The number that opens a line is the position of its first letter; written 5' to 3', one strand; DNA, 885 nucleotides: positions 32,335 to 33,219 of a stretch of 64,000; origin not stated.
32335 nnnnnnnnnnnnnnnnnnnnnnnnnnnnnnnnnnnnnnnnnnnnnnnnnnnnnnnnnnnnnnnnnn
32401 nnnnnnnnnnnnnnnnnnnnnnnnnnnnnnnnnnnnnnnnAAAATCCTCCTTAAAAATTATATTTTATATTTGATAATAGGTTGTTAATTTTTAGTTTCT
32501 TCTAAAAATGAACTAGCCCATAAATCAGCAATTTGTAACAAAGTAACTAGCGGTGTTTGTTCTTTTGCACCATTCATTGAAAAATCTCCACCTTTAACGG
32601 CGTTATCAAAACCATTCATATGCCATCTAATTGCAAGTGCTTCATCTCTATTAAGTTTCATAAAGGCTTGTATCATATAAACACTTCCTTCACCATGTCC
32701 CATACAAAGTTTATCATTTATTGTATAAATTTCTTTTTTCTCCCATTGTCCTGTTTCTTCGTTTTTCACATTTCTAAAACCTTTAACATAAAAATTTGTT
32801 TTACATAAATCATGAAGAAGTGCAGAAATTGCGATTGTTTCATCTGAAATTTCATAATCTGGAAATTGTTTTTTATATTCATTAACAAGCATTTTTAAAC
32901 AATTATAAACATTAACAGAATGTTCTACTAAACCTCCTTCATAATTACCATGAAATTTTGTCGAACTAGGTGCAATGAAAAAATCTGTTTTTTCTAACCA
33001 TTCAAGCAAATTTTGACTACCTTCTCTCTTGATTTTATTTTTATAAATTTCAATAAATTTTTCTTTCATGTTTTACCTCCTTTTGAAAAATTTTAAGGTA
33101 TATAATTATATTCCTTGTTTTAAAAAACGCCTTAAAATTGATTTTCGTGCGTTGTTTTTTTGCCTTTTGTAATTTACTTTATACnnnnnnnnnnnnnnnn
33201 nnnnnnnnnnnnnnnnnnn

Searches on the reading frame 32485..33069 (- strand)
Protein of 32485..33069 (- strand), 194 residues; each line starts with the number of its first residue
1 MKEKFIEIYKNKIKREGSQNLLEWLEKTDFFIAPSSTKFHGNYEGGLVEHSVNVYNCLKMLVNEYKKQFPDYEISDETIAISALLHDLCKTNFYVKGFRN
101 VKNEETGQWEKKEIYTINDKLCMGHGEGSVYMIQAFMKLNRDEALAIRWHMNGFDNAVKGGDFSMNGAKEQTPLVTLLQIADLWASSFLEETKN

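Call 40: search_protein_families(library=pfam, proteins=[window:32485-33069:-], max_evalue=0.01)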
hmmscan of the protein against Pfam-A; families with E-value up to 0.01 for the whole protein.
window:32485-33069:- (194 aa): 1 family
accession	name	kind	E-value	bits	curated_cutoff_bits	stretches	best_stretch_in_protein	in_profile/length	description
PF01966.28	HD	-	5.6e-10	40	22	1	48-182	2-111/116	HD domain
